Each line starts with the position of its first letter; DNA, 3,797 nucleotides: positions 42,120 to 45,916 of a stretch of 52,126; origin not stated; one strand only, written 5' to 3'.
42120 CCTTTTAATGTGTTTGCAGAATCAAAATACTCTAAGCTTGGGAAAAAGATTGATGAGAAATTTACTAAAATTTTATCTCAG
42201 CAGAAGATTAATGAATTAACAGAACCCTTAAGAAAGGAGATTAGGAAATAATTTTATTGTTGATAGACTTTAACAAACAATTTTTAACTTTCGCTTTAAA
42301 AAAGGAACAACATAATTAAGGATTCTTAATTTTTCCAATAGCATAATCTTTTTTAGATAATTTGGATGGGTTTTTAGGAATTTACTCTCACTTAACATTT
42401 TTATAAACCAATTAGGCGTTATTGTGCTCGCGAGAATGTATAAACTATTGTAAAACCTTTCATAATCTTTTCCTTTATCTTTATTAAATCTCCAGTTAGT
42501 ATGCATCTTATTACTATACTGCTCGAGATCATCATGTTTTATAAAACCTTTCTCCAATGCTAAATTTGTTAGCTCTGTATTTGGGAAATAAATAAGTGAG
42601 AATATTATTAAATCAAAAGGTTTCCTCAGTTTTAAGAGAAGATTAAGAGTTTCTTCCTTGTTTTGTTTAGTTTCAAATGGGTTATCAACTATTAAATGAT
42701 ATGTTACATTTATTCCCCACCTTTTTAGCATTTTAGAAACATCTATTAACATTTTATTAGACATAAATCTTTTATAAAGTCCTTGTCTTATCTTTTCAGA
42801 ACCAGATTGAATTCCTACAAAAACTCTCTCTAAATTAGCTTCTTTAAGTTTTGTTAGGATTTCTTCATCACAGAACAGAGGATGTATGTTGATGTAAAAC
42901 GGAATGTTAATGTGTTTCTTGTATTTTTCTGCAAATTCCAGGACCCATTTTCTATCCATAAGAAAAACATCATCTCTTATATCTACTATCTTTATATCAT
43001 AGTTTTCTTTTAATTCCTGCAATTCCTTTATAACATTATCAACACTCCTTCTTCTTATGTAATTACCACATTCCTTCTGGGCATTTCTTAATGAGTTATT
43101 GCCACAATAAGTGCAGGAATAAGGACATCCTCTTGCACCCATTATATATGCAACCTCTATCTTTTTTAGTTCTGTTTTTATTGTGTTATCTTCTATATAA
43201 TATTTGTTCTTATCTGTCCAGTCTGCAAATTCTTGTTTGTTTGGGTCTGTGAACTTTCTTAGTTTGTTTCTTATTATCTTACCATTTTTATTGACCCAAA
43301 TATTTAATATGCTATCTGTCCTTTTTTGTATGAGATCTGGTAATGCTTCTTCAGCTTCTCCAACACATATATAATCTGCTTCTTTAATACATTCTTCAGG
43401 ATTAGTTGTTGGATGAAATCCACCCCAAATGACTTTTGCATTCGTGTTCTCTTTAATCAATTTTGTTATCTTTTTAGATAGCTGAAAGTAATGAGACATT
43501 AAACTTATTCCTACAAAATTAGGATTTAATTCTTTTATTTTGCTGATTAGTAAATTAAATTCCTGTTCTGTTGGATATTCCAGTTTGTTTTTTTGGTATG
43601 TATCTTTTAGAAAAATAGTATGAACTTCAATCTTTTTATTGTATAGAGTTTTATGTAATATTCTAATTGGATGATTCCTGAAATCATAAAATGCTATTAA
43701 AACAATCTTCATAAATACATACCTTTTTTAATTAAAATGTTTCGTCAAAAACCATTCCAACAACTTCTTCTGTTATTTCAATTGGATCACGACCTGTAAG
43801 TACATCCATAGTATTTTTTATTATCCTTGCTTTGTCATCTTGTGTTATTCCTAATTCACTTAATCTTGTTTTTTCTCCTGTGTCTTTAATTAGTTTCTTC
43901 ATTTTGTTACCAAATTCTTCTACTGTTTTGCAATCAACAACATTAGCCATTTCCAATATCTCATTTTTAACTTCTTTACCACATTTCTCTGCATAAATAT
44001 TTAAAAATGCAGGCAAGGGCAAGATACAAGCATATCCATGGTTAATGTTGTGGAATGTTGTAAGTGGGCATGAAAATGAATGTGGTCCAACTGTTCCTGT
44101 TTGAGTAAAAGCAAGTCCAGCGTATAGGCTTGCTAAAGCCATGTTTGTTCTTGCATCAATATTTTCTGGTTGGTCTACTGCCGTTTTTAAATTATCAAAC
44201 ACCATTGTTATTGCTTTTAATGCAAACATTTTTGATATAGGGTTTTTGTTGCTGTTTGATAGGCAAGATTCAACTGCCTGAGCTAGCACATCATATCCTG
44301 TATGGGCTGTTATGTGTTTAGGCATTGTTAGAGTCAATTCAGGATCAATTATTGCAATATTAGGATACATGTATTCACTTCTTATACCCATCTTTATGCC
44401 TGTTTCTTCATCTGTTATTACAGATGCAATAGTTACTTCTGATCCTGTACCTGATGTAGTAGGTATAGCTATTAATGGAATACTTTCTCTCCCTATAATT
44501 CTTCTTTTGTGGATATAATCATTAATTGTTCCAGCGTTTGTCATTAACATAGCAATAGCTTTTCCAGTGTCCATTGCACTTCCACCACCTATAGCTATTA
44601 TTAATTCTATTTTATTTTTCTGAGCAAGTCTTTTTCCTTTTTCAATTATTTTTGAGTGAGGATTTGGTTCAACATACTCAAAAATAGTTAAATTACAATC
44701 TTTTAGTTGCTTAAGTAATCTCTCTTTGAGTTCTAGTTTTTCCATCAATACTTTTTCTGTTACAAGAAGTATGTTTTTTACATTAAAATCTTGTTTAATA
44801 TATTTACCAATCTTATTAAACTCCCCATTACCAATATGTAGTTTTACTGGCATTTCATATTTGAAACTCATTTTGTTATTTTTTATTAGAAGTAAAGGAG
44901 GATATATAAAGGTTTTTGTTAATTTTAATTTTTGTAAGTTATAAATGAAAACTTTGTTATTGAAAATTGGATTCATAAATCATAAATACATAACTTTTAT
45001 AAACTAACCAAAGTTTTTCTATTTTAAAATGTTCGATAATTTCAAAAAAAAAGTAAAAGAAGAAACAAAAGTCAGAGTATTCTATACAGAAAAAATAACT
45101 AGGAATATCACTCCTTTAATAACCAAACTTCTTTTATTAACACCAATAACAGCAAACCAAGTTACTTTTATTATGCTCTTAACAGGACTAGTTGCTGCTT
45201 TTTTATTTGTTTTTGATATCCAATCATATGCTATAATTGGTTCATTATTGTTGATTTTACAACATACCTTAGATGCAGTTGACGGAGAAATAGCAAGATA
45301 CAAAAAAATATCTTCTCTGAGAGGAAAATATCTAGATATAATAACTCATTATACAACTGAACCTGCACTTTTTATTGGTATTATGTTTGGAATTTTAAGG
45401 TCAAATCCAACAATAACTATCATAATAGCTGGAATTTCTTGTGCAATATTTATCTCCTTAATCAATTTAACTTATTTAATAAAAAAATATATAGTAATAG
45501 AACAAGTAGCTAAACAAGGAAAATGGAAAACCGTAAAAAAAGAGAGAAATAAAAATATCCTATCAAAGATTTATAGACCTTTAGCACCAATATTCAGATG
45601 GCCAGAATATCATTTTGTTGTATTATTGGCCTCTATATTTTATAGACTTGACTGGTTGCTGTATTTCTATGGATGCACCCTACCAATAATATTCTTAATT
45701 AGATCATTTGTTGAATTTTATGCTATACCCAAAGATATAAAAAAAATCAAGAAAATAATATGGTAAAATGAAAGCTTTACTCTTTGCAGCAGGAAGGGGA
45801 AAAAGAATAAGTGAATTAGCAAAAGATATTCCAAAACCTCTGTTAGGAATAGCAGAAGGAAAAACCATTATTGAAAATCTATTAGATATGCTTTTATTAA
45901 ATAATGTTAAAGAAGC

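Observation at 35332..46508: Candidate undescribed pathway: RuBisCO-like protein, kinase, DUF89 phosphatase and glycyl radical eliminase coupled to a flippase and a CDP-alcohol transfer module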

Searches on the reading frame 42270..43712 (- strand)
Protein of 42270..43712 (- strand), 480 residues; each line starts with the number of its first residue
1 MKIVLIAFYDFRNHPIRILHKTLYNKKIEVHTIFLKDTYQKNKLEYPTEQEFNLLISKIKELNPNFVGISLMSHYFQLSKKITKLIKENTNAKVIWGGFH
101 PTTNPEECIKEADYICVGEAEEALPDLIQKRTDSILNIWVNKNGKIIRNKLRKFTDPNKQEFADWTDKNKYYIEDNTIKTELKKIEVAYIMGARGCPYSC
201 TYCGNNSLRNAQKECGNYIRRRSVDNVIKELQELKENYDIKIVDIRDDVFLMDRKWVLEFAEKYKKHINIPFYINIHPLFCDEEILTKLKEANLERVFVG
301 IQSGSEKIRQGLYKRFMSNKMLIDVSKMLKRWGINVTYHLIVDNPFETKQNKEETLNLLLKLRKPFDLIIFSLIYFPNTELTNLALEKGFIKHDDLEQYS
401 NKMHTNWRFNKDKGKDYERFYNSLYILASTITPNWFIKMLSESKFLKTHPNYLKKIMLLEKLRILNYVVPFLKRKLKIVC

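Call 3: search_protein_families(library=pfam, proteins=[window:42270-43712:-], max_evalue=0.01)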
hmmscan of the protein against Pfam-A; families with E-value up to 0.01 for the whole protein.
window:42270-43712:- (480 aa): 3 families
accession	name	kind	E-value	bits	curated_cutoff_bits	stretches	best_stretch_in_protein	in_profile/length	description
PF04055.27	Radical_SAM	-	1.7e-18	67.8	29.5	1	194-359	5-166/166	Radical SAM superfamily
PF02310.24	B12-binding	-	7.1e-16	58.6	32.1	1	16-127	17-120/121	B12 binding domain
PF19864.5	Radical_SAM_N2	-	0.0012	18.8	29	1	91-130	86-124/151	Radical SAM proteins, N-terminal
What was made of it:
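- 42270..43712 (-): B12-binding radical SAM enzyme, convergent with the GRE operon. PF02310 and PF04055 (call 3).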

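Call 4: search_protein_families(library=ncbifam, proteins=[window:42270-43712:-], max_evalue=0.01)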
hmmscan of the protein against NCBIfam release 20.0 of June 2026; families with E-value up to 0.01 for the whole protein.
window:42270-43712:- (480 aa): 32 families (the best 25 are shown)
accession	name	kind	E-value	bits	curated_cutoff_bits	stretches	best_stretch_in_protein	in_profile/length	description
TIGR04072.2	rSAM_ladder_B12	equivalog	4.3e-33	114.6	360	1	49-394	44-381/443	lipid biosynthesis B12-binding/radical SAM protein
TIGR03471.1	HpnJ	equivalog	1.3e-26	93.6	577.6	1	79-447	84-454/472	hopanoid biosynthesis associated radical SAM protein HpnJ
TIGR04013.1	B12_SAM_MJ_1487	hypoth_equivalog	4.4e-26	91.6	251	2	49-236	28-194/382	TIGR04013 family B12-binding domain/radical SAM domain-containing protein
NF050148.1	rSAM_ApyD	equivalog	9.5e-22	77.1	750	1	57-361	68-365/645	RiPP biosynthesis radical SAM protein ApyD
TIGR04014.1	B12_SAM_MJ_0865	equivalog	1.4e-21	76.8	360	2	57-237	32-204/434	methyl-coenzyme M reductase glutamine C-methyltransferase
TIGR02026.1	BchE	equivalog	8.1e-19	67.8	481.35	1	55-392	55-394/497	magnesium-protoporphyrin IX monomethyl ester anaerobic oxidative cyclase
NF038361.1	rSAM_Sden_1168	equivalog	2.2e-18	66.1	575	1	59-394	136-482/560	Sden_1168 family B12-binding radical SAM P-methyltransferase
NF033070.1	rSAM_AprD4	equivalog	8.1e-18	64.5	500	1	182-424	191-430/456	AprD4 family radical SAM diol-dehydratase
TIGR04479.1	bcpD_PhpK_rSAM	subfamily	8.2e-17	60.7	600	1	161-361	210-408/504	PhpK family radical SAM P-methyltransferase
TIGR03975.1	rSAM_ocin_1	subfamily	2.4e-15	56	281.85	1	54-362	119-430/606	RiPP maturation radical SAM C-methyltransferase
TIGR04385.1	B12_rSAM_cofa1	equivalog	2.7e-15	56.5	450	1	87-394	95-403/438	B12 lower ligand biosynthesis radical SAM protein BzaD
TIGR04190.1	B12_SAM_Ta0216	equivalog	2.9e-14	52.6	500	1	58-366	74-398/554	TIGR04190 family B12-binding domain/radical SAM domain protein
TIGR04295.1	B12_rSAM_oligo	hypoth_equivalog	2.3e-12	46.3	400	1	81-315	92-315/422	TIGR04295 family B12-binding domain-containing radical SAM protein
TIGR04367.1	HpnR_B12_rSAM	equivalog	5.2e-11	41.7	650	1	92-350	91-341/490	hopanoid C-3 methylase HpnR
TIGR01579.1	MiaB-like-C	equivalog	3.5e-09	36.4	357.05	1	80-363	54-319/416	tRNA (N(6)-L-threonylcarbamoyladenosine(37)-C(2))-methylthiotransferase MtaB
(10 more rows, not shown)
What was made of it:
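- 42270..43712 (-): The best NCBIfam match is rSAM_ladder_B12 at 114 bits, then HpnJ at 94 (call 4).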

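Call 58: search_solved_structures(query=window:42270-43712:-, max_evalue=0.001)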
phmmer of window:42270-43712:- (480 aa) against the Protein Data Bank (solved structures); distinct sequences matched with E-value up to 0.001: 5.
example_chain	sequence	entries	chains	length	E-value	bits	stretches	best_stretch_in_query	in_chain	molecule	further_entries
6fd2_B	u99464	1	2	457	6.9e-13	51.2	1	186-406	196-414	Putative apramycin biosynthetic oxidoreductase 4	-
9ccb_A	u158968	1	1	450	1.2e-06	30.7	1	188-381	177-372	Radical SAM core domain-containing protein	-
4jc0_A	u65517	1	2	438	1.3e-05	27.2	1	181-359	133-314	Ribosomal protein S12 methylthiotransferase RimO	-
2qgq_A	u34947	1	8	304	2.2e-05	26.5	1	187-359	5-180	Protein TM_1862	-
7kdx_A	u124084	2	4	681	7.1e-05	24.8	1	63-381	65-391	Methyltransferase TokK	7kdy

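Call 60: find_related_loci(query=window:42270-43712:-, collection=metagenome_contigs, flank=8000)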
Query window:42270-43712:- (480 aa) in metagenome_contigs; peptide patterns used: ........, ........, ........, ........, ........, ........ (x = any residue, [..] = any of these).
120 stretches matched a pattern; 10 encode a relative of the query (tblastn E <= 1e-3); 10 distinct loci.
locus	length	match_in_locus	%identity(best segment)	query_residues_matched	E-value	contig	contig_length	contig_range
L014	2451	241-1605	36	1-455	1e-75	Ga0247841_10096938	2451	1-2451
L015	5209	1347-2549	32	13-391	3e-54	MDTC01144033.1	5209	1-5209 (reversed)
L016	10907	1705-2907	31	13-391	2e-53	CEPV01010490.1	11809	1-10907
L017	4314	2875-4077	31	13-391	8e-54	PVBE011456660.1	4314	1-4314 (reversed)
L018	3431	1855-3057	31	13-391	9e-54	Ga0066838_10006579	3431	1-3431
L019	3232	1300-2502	31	13-391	2e-53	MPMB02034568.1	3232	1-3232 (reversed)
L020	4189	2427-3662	29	1-391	2e-51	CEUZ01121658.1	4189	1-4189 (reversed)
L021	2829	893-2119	28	1-388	2e-51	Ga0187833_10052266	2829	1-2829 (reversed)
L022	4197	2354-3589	30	1-391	4e-50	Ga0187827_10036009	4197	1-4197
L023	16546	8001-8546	24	188-362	4e-5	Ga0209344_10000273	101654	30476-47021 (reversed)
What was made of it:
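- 42270..43712 (-): The closest metagenome relative is 36% identical (call 60).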

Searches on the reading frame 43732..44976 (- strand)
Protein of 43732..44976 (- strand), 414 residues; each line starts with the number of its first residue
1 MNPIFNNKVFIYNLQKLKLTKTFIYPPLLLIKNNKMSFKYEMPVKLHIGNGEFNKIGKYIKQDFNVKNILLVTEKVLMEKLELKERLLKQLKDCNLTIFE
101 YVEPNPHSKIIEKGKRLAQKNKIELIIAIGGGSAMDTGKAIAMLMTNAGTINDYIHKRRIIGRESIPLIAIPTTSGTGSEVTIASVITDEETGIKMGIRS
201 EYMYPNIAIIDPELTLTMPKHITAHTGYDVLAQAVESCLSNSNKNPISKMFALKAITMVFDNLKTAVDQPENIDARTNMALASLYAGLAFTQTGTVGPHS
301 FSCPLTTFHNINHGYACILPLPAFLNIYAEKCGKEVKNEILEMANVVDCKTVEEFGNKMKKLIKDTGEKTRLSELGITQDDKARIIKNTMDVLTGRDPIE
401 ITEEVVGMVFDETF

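Call 3: search_protein_families(library=pfam, proteins=[window:43732-44976:-], max_evalue=0.01)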
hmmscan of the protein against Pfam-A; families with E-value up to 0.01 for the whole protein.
window:43732-44976:- (414 aa): 3 families
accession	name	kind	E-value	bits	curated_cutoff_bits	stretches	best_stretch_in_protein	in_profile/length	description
PF00465.25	Fe-ADH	-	2e-49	167.9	31.3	1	43-212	1-168/168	Iron-containing alcohol dehydrogenase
PF25137.1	ADH_Fe_C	-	8.5e-35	120.6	27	1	223-410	1-190/194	Fe-containing alcohol dehydrogenase family, C-terminal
PF13685.12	Fe-ADH_2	-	3.7e-11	43.7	28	1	48-144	2-96/149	Iron-containing alcohol dehydrogenase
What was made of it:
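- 43732..44976 (-): Iron-containing alcohol dehydrogenase. The probable start is 44871. PF00465 at 168 bits plus PF25137 (call 3).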

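Call 4: search_protein_families(library=ncbifam, proteins=[window:43732-44976:-], max_evalue=0.01)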
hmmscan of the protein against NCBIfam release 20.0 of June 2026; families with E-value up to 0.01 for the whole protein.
window:43732-44976:- (414 aa): 18 families
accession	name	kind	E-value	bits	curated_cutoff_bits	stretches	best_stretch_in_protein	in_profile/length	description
NF041833.1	Fe_ADH_ErcA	equivalog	2.5e-68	231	550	1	48-412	13-380/382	alcohol dehydrogenase-like regulatory protein ErcA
TIGR03405.1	Phn_Fe-ADH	equivalog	3.4e-68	230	423.7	1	40-396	1-350/355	iron-containing alcohol dehydrogenase PsrA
TIGR02638.1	lactal_redase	equivalog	1.7e-66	224.6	523.15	1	47-407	11-376/379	lactaldehyde reductase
NF058672.1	4HyButDHCUPNE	equivalog_domain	1.9e-64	218.3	500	1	45-393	9-357/378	4-hydroxybutyrate dehydrogenase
NF053866.1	CholDhdGbsBBac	equivalog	7.4e-63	212.5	550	1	38-403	10-380/392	choline dehydrogenase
NF007911.0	PRK10624.1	equivalog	1.5e-59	201.8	537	1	48-411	13-379/382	lactaldehyde reductase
NF010378.0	PRK13805.1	equivalog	3.8e-57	193.8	951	1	59-334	474-763/872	bifunctional acetaldehyde-CoA/alcohol dehydrogenase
NF050025.1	SulfAcetaldRedSarD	equivalog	3.7e-54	184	700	1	36-390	1-359/385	sulfoacetaldehyde reductase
NF007363.0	PRK09860.1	equivalog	7.6e-53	180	581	1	60-406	25-375/383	L-threonine dehydrogenase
NF011998.0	PRK15454.1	equivalog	4.4e-41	140.9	556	1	119-385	101-365/395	ethanolamine utilization ethanol dehydrogenase EutG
TIGR04266.1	NDMA_methanol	equivalog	8e-33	113.8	625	1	48-325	21-300/420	NDMA-dependent methanol dehydrogenase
NF011717.0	PRK15138.1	equivalog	2.3e-31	109.2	645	1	37-381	3-352/387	alcohol dehydrogenase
NF041822.1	daptide_DH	equivalog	7.8e-17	61.2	300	1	117-284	52-224/363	daptide-type RiPP biosynthesis dehydogenase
NF006941.0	PRK09423.1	subfamily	3.3e-12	45.9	336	1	40-245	5-189/367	glycerol dehydrogenase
NF002022.0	PRK00843.1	equivalog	4.3e-08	32.5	413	1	39-143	7-108/350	NAD(P)-dependent glycerol-1-phosphate dehydrogenase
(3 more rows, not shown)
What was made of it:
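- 43732..44976 (-): ErcA and Phn_Fe-ADH both score about 230 bits, below their cut-offs (call 4).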

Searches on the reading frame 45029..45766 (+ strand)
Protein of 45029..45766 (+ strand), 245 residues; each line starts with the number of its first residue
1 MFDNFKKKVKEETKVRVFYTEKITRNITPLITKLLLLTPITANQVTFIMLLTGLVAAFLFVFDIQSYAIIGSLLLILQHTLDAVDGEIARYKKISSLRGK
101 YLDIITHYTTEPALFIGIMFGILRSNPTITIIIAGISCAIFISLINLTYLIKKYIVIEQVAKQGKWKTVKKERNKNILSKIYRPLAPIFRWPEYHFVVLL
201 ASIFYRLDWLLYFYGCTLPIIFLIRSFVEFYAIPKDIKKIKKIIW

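Call 3: search_protein_families(library=pfam, proteins=[window:45029-45766:+], max_evalue=0.01)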
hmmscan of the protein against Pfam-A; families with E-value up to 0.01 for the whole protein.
window:45029-45766:+ (245 aa): 1 family
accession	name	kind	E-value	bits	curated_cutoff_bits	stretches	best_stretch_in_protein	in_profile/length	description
PF01066.26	CDP-OH_P_transf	-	1.7e-09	38.7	22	1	41-169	3-124/152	CDP-alcohol phosphatidyltransferase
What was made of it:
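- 45029..45766 (+): CDP-alcohol phosphotransferase-family membrane enzyme. PF01066 at 38.7 bits (call 3).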

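Call 4: search_protein_families(library=ncbifam, proteins=[window:45029-45766:+], max_evalue=0.01)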
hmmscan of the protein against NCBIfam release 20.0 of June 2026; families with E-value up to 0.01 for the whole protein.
window:45029-45766:+ (245 aa): 6 families
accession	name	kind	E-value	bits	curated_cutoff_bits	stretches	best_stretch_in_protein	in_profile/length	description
NF040950.1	archin_ph_syn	equivalog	3e-16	59.8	180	1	23-138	8-120/191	archaetidylinositol phosphate synthase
NF041135.1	IPPtranDIPPsyn_Thcocales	equivalog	3.6e-11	42.7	580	1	18-144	229-347/419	bifunctional L-myo-inositol-1-phosphate cytidylyltransferase/CDP-L-myo-inositol myo-inositolphosphotransferase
NF045883.1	PIPSynth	equivalog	1.1e-08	35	170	1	24-143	8-125/197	phosphatidylinositol phosphate synthase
NF052561.1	PIPSynBT1523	equivalog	1.4e-05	25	350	1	20-137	6-129/232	hypothetical protein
TIGR00560.1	pgsA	equivalog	0.00017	22.2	109.1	1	44-171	6-132/183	CDP-diacylglycerol--glycerol-3-phosphate 3-phosphatidyltransferase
NF038086.1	anchor_synt_A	exception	0.0015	18.3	200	1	42-143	10-111/222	protein sorting system archaetidylserine synthase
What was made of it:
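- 45029..45766 (+): The best NCBIfam match is archaetidylinositol-phosphate synthase, at 60 bits (call 4).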

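Call 50: find_related_loci(query=A4, collection=genome_contigs, flank=10000)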
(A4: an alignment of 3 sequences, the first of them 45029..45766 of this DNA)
Query A4 (245 aa) in genome_contigs; peptide patterns used: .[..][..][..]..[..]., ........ (x = any residue, [..] = any of these).
408 stretches matched a pattern; 1 encode a relative of the query (tblastn E <= 1e-3); 1 distinct loci.
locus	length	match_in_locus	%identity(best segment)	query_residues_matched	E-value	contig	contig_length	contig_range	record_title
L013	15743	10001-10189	38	37-105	1e-8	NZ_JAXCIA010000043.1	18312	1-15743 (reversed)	Flavobacterium sp. PL11 Ga0418744_43, whole genome shotgun sequence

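Call 52: search_protein_families(library=pfam, proteins=[L013:3218-4042:-, L013:4069-5175:-, L013:5269-6288:-, L013:6255-6866:+, L013:6903-7286:+, L013:7296-8732:+, L013:8762-9805:+, L013:9905-10678:+, L013:11142-11912:-, L013:12671-14011:-], max_evalue=0.001)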
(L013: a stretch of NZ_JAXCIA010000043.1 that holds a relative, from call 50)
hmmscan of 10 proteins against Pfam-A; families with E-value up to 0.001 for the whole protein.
L013:3218-4042:- (274 aa): 1 family
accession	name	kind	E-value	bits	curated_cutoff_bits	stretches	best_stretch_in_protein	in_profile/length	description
PF01522.26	Polysacc_deac_1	-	3.7e-18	66.1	23.1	1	89-211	5-112/124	Polysaccharide deacetylase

L013:4069-5175:- (368 aa): 4 families
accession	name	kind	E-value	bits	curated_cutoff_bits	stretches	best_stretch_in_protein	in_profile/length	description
PF00534.26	Glycos_transf_1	-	1.3e-33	116.4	26.4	1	179-341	5-170/172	Glycosyl transferases group 1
PF13692.12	Glyco_trans_1_4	-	9.2e-28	97.7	27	1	191-329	3-142/142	Glycosyl transferases group 1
PF13524.12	Glyco_trans_1_2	-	0.00011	22.6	25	1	273-342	60-127/144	Glycosyl transferase-like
PF13439.12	Glyco_transf_4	-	0.00019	22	28.5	1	55-168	46-169/170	Glycosyltransferase Family 4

L013:5269-6288:- (339 aa): 0 families

L013:6255-6866:+ (203 aa): 1 family
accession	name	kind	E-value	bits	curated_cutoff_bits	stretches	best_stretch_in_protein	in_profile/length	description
PF01300.24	Sua5_yciO_yrdC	-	1.6e-45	155.2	25.1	1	27-203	1-177/178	Telomere recombination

L013:6903-7286:+ (127 aa): 1 family
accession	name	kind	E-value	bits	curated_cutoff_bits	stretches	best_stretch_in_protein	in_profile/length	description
PF13366.12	PDDEXK_3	-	9.8e-34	116.7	22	1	8-122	2-117/117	PD-(D/E)XK nuclease superfamily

L013:7296-8732:+ (478 aa): 5 families
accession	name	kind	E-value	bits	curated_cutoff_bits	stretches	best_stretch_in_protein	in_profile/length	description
PF01743.26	PolyA_pol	-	8.1e-23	81.6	23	1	32-159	2-125/126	Poly A polymerase head domain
PF12627.12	PolyA_pol_RNAbd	-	5.6e-21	74.5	22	1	187-248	1-62/64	Probable RNA and SrmB- binding site of polymerase A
PF01966.28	HD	-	2.8e-09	37.7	22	1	264-349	2-90/116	HD domain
PF13735.12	tRNA_NucTran2_2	-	0.0001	22.7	27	1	397-462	81-147/149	tRNA nucleotidyltransferase domain 2 putative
PF05153.21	MIOX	-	0.00071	19.7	25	0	252-321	48-118/249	Myo-inositol oxygenase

L013:8762-9805:+ (347 aa): 1 family
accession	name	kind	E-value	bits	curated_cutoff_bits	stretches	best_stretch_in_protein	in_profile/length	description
PF02628.20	COX15-CtaA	-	2.8e-97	326.1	29.9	1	18-338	3-321/322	Cytochrome oxidase assembly protein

L013:9905-10678:+ (257 aa): 1 family
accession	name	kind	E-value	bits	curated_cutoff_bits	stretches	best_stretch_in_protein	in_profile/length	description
PF01066.26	CDP-OH_P_transf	-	6.1e-11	43.4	22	1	38-134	7-103/152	CDP-alcohol phosphatidyltransferase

L013:11142-11912:- (256 aa): 2 families
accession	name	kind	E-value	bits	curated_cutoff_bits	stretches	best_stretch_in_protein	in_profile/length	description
PF04397.21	LytTR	-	1.5e-20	73.7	22.6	1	158-255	3-97/98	LytTr DNA-binding domain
PF00072.30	Response_reg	-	3.8e-15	56.5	30.2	1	3-114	1-110/111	Response regulator receiver domain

L013:12671-14011:- (446 aa): 2 families
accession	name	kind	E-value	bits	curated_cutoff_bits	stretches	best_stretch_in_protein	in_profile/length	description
PF13239.11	2TM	-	1.3e-26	92.9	24.8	1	362-435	2-78/79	2TM domain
PF06580.19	His_kinase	-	3.9e-26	91.6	25.2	1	162-241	1-81/81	Histidine kinase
